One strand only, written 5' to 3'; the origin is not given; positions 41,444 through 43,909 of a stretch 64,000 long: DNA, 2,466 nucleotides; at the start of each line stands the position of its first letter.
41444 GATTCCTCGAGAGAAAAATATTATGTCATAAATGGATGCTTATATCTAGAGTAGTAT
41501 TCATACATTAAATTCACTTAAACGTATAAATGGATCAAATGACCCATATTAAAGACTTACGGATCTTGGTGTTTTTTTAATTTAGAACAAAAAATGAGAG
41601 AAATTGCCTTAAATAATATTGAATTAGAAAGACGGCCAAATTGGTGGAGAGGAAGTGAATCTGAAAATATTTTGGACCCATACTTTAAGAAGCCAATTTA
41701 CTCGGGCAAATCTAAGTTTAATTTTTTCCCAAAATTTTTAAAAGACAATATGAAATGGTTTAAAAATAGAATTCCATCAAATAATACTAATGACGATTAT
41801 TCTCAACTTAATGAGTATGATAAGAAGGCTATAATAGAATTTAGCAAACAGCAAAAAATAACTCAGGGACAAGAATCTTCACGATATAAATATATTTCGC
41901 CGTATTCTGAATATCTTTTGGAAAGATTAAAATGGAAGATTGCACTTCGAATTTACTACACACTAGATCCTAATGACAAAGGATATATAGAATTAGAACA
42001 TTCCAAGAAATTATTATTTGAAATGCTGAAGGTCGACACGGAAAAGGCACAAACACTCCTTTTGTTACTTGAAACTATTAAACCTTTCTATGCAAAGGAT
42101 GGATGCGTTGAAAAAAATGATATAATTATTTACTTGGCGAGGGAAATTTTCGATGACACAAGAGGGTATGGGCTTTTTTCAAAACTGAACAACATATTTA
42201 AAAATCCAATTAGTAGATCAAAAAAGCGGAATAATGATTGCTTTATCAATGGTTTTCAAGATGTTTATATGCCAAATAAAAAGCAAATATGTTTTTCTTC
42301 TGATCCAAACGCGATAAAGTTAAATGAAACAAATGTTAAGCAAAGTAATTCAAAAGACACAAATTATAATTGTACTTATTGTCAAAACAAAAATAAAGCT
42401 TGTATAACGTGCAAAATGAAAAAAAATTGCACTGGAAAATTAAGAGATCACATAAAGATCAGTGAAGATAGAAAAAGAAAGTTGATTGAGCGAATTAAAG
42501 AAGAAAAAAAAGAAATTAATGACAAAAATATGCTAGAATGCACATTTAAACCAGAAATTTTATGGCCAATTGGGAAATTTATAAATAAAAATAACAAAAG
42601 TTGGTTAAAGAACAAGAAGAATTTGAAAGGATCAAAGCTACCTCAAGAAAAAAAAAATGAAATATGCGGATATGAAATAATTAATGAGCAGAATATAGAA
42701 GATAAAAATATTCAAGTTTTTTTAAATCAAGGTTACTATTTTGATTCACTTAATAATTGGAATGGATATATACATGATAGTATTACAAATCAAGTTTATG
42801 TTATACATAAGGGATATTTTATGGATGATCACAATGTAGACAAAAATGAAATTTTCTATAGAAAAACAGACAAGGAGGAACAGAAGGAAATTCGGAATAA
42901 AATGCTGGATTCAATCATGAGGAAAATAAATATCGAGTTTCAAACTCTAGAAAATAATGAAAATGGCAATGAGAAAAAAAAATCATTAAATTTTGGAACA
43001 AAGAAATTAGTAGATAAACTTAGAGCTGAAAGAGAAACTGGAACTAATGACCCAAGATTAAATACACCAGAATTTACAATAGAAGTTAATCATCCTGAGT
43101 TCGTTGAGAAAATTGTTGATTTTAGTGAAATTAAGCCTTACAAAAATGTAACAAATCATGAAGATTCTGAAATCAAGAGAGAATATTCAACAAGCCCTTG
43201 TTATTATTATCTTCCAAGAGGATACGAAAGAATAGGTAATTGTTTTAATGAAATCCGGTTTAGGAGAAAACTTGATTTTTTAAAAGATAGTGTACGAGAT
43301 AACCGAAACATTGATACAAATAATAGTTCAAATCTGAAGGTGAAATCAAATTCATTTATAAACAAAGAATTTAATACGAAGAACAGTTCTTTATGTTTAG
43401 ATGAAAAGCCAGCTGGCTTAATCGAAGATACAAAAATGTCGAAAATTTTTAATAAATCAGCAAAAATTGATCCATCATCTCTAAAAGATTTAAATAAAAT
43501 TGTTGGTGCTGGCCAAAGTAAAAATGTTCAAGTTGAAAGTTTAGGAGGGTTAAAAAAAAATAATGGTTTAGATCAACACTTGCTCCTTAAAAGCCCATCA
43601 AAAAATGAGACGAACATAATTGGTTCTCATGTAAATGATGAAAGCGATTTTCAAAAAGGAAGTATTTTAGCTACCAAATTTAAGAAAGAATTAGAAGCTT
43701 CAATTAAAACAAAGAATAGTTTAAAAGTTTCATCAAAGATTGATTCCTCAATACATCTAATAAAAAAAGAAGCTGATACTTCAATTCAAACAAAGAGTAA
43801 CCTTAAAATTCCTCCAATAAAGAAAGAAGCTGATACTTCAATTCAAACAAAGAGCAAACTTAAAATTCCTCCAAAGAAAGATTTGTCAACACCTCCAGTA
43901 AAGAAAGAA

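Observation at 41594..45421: Gene whose 3' half is a near-perfect 81-bp tandem array with homogenised flanks and diverged centre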

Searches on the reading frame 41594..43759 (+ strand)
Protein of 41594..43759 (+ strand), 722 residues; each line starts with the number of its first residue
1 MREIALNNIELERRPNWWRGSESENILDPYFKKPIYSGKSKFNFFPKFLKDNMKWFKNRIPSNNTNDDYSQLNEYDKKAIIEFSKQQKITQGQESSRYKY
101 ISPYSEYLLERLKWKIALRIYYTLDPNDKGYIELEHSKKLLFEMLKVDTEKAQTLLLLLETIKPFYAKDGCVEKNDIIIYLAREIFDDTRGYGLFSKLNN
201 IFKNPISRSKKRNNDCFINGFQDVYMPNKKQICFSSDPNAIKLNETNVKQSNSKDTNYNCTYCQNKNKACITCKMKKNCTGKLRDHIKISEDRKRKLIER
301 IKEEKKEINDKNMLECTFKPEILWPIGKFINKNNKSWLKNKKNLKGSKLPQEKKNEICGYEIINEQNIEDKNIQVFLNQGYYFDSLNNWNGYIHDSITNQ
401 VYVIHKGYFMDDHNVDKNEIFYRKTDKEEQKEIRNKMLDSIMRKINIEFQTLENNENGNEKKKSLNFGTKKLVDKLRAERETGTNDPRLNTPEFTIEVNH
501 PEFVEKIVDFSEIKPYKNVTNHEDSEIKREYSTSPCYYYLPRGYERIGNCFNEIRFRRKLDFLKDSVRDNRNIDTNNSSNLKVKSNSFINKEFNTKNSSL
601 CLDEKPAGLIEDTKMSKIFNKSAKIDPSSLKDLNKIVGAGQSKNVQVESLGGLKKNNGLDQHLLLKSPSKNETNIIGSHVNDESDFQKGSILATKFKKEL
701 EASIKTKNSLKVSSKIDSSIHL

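Call 9: find_homologous_proteins(query=window:41594-43759:+)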
Query window:41594-43759:+ (722 aa): 11 proteins with E <= 0.001 among 8000 candidates.
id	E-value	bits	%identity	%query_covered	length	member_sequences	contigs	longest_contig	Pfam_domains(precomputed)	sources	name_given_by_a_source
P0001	0.0e+0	1545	96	100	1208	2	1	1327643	-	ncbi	ncbi:hypothetical protein CHM_7g2870 [Cryptosporidium hominis]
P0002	0.0e+0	1533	95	100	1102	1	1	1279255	-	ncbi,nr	ncbi:Uncharacterized protein CTYZ_00000891 [Cryptosporidium tyzzeri]|nr:Uncharacterized protein CTYZ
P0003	0.0e+0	1106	70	100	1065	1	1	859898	-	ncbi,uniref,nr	ncbi:putative low complexity [Cryptosporidium sp. chipmunk genotype I]|uniref:putative low complexit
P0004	1.2e-292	991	63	100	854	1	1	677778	-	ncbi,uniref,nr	ncbi:uncharacterized protein cubi_02960 [Cryptosporidium ubiquitum]|uniref:Uncharacterized protein n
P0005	1.5e-236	805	65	77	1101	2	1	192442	-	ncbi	ncbi:hypothetical protein OIY81_845, partial [Cryptosporidium canis]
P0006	3.6e-174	599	54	76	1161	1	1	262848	-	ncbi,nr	ncbi:putative low complexity protein [Cryptosporidium felis]|nr:putative low complexity protein [Cry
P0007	6.8e-111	390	41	80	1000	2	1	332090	-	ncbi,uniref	ncbi:hypothetical protein RS030_152350 [Cryptosporidium xiaoi]|uniref:EF-hand domain-containing prot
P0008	3.5e-103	364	40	79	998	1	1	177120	-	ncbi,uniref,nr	ncbi:hypothetical protein FG386_001606 [Cryptosporidium ryanae]|uniref:uncharacterized protein n=1 T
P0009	2.3e-73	266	37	68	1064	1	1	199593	-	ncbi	ncbi:hypothetical protein ACR3K2_24660 [Cryptosporidium serpentis]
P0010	6.3e-73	264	37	69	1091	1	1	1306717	-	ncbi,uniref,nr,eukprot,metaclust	ncbi:uncharacterized protein CMU_022850 [Cryptosporidium muris RN66]|uniref:Uncharacterized protein 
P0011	3.1e-72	262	38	69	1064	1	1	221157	-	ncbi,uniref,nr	ncbi:hypothetical protein cand_019610 [Cryptosporidium andersoni]|uniref:Uncharacterized protein n=1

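Call 19: find_encoding_contigs(protein=P0001, flank=3000, max_places=2)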
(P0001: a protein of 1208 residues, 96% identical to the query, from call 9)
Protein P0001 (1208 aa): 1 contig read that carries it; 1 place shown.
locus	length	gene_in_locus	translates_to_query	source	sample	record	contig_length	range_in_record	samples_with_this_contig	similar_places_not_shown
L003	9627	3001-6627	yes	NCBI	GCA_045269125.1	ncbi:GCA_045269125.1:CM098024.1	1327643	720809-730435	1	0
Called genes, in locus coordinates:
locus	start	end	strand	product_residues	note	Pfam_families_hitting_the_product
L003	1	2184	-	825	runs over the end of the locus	-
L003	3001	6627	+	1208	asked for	-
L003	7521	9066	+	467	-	PF15247:SLBP_RNA_bind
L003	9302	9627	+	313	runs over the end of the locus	PF01398:JAB, PF13012:MitMem_reg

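Call 20: find_encoding_contigs(protein=P0002, flank=3000, max_places=2)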
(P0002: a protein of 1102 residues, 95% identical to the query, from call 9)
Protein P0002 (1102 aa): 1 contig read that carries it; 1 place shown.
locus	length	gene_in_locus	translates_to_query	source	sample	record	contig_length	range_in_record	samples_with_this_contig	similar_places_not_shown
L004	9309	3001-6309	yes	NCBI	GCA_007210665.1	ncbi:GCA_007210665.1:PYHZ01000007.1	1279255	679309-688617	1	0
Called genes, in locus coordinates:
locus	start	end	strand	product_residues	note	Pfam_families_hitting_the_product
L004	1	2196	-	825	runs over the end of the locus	-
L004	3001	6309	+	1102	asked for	-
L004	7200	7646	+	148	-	PF03847:TFIID_20kDa (weak)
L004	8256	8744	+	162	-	-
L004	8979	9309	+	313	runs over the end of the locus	PF01398:JAB, PF13012:MitMem_reg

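Call 44: search_protein_families(library=pfam, proteins=[P0010, P0007], max_evalue=1)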
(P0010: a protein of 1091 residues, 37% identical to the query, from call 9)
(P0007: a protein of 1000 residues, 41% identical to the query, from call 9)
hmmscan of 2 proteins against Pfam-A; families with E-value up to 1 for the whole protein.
P0010 (1091 aa): 2 families
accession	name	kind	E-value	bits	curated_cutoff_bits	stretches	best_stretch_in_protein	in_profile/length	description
PF11993.13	VC2046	-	0.037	14.5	25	1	993-1074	73-154/163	VC2046 family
PF16058.10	Mucin-like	-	0.15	12.9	28.7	1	577-634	7-64/94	Mucin-like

P0007 (1000 aa): 0 families

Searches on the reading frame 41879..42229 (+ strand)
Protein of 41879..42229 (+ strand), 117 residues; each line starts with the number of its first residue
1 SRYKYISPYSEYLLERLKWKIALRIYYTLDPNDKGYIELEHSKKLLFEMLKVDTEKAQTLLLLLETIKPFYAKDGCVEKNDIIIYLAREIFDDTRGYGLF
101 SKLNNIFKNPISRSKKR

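Call 46: search_protein_families(library=pfam, proteins=[window:41879-42229:+], max_evalue=10)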
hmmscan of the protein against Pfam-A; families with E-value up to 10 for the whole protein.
seq(117 aa): 1 family
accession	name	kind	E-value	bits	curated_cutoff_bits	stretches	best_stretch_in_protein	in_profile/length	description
PF20417.3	Gemin6_C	-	0.23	11.6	33.4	1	54-85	32-66/80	Gemin6 C-terminal domain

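Call 59: search_solved_structures(query=A4, max_evalue=10, show_alignments=2)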
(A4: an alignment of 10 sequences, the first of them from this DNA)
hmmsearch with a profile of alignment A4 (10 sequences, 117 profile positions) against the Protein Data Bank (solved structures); distinct sequences matched with E-value up to 10: 33.
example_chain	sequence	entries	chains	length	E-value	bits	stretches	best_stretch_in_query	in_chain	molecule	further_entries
9e5c_6u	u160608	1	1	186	0.042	17.2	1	11-58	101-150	Centrin, putative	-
9r2b_B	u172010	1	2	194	0.086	16.2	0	36-63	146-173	de novo-designed alpha-helical barrel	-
8th8_I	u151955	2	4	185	0.12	15.8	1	19-45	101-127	EF-hand calcium-binding domain protein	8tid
2f33_A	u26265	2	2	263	0.18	15.1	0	16-59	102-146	Calbindin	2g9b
6fie_B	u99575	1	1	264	0.19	15.1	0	16-59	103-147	Calbindin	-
2w49_0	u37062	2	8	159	0.23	14.8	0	21-51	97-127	TROPONIN C, SKELETAL MUSCLE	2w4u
1ncx_A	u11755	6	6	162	0.24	14.7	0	21-51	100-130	TROPONIN C | Troponin C, skeletal muscle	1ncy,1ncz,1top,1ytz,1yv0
8g2z_0E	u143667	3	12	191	0.25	14.7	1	12-79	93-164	RIB22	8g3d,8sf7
6klt_A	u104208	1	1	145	0.28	14.5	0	24-49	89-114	Troponin C, slow skeletal and cardiac muscles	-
1dtl_A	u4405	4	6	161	0.29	14.5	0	23-49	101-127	CARDIAC TROPONIN C | Troponin C | Troponin C, slow skeletal and cardiac muscles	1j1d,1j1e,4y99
1aj4_A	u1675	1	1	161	0.29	14.5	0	23-49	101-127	TROPONIN C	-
8fmm_A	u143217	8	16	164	0.3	14.4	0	23-49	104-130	Troponin C, slow skeletal and cardiac muscles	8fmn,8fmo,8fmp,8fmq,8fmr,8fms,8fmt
4tnc_A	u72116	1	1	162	0.31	14.4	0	22-51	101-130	TROPONIN C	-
9mo4_G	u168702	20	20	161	0.34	14.3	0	24-49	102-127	Troponin C, slow skeletal and cardiac muscles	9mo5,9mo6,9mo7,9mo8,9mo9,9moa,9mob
5tnc_A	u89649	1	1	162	0.34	14.2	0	22-51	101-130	TROPONIN-C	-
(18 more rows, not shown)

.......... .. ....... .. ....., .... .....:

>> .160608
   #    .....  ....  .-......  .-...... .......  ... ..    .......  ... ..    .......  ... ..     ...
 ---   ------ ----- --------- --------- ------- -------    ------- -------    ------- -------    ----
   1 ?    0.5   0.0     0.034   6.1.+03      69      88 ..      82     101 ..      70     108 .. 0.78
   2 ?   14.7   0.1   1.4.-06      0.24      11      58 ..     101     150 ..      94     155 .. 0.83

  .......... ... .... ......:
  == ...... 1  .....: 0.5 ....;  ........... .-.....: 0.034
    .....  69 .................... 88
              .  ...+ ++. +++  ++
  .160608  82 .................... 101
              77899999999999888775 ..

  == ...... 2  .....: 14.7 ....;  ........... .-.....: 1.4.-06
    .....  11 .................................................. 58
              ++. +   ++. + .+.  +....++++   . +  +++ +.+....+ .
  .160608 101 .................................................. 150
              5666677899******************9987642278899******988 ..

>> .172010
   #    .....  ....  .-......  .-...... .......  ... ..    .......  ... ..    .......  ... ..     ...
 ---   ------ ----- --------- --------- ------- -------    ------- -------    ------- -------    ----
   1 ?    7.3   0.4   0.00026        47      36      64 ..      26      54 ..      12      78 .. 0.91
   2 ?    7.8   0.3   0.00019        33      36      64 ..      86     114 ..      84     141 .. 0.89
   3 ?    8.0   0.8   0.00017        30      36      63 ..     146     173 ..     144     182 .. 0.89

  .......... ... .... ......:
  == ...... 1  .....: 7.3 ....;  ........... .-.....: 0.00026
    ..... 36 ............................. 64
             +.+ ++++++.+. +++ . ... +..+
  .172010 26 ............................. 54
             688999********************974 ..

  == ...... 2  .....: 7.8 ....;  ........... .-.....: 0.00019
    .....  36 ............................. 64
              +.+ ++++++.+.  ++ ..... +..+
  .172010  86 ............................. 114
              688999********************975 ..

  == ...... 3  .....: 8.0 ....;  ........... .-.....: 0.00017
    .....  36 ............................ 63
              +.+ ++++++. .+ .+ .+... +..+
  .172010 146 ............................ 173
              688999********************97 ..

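Call 64: predict_structure(alignment_id=A4)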
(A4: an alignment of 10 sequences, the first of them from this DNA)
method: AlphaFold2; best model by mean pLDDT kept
length: 114 residues; sequences in the alignment: 10
mean_pLDDT: 82.5   pTM: 0.74
mean pLDDT of the five models: 82.5, 81.7, 80.1, 77.7, 71.6
residues with pLDDT >= 90: 40; 70-90: 59; 50-70: 10; < 50: 5
segments of 3 or more residues with pLDDT < 50: 110-114
pLDDT, mean of each block of 10 residues (from residue 1): 71 87 90 90 92 92 83 87 82 78 72 42
secondary structure, 60 per line:
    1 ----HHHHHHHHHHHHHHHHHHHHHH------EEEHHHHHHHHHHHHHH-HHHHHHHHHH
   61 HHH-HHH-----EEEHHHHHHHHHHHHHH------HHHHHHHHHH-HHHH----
elements in order: H5-26 E33-35 H36-49 H51-63 E73-75 H76-89 H96-105 H107-110

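Call 69: fold_search(model_id=the predicted structure, library=pdb)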
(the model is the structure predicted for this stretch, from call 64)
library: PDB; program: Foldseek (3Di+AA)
matches with E <= 10: 487; with E <= 0.001: 0
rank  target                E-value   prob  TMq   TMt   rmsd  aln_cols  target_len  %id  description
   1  4ndc_B                7.8e-02  0.99  0.49  0.35   5.4       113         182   18  X-ray structure of a mutant (T188D) of calexcitin - a neuronal calcium-signalling protein (released 2014-10-29)
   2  4ndb_A                1.1e-01  0.97  0.49  0.33   5.9       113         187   17  X-ray structure of a mutant (T61D) of calexcitin - a neuronal calcium-signalling protein (released 2014-10-29)
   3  8efx_A                2.3e-01  0.97  0.53  0.27   4.1       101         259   17  Structure of OtDUB DUB Domain disulfide crosslinked with Ubiquitin (released 2023-09-20)
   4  6upu_A                2.5e-01  0.95  0.51  0.26   4.4       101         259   18  Crystal structure of the Orientia tsutsugamushi OtDUB in complex with three molecules of ubiquitin (released 2020-04-01)
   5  4rgj                  2.5e-01  0.72  0.38  0.13   8.6       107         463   18  Apo crystal structure of CDPK4 from Plasmodium falciparum, PF3D7_0717500 (released 2014-10-29)
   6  3upz                  2.5e-01  0.51  0.32  0.11  12.1       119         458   13  Calcium-Dependent Protein Kinase 1 from Toxoplasma gondii (TgCDPK1) in complex with bumpless BKI analog UW1243 (released 2012-03-14)
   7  3t3v                  2.9e-01  0.63  0.38  0.13  11.6       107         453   15  Calcium-Dependent Protein Kinase 1 from Toxoplasma gondii (TgCDPK1) in complex with Bumped Kinase Inhibitor, RM-1-87 (released 2012-03-14)
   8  3v51                  3.1e-01  0.41  0.32  0.12  11.9       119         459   14  Calcium-Dependent Protein Kinase 1 from Toxoplasma gondii (TgCDPK1) in complex with inhibitor RM-1-176 (released 2012-03-14)
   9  3wfn_E                3.6e-01  0.84  0.44  0.32   8.3       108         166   14  Crystal Structure of Nav1.6 IQ motif in complex with apo-CaM (released 2013-08-28)
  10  2hps                  3.6e-01  0.80  0.48  0.33   5.9       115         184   16  Crystal structure of coelenterazine-binding protein from Renilla Muelleri (released 2007-01-09)
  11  3k21                  3.8e-01  0.54  0.32  0.23   8.7       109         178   25  Crystal Structure of carboxy-terminus of PFC0420w. (released 2010-01-26)
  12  6jlh_C                3.8e-01  0.44  0.31  0.16  14.1       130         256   19  Structure of SCGN in complex with a Snap25 peptide (released 2020-03-11)
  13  3wfn_C                4.0e-01  0.80  0.44  0.32   8.3       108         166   14  Crystal Structure of Nav1.6 IQ motif in complex with apo-CaM (released 2013-08-28)
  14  4jbv                  4.0e-01  0.38  0.32  0.11  11.9       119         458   13  Calcium-Dependent Protein Kinase 1 from Toxoplasma gondii (TgCDPK1) in complex with inhibitor UW1268 (released 2014-03-19)
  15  5f6t                  4.5e-01  0.87  0.50  0.35   5.4       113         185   16  Structure of calexcitin-Gd3+ complex. (released 2015-12-16)
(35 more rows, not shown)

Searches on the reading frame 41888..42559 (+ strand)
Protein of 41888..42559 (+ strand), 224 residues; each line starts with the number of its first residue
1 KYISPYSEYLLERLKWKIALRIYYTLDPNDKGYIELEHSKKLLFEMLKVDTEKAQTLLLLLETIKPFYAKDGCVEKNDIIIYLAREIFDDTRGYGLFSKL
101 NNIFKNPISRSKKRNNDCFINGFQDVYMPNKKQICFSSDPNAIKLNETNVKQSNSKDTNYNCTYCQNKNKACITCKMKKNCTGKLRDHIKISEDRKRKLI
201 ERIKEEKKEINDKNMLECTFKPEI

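Call 81: find_homologous_proteins(query=A5, max_evalue=0.01)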
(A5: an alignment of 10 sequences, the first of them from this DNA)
Query A5 (10 sequences) (224 aa, profile of the alignment): 3 proteins with E <= 0.01 among 2843 candidates.
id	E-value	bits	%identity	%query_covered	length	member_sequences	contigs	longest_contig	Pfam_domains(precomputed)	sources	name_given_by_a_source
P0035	7.9e-22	96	35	25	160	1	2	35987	-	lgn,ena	-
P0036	1.1e-20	92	29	29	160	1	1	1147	-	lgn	-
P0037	3.0e-19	88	35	25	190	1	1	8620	-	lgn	-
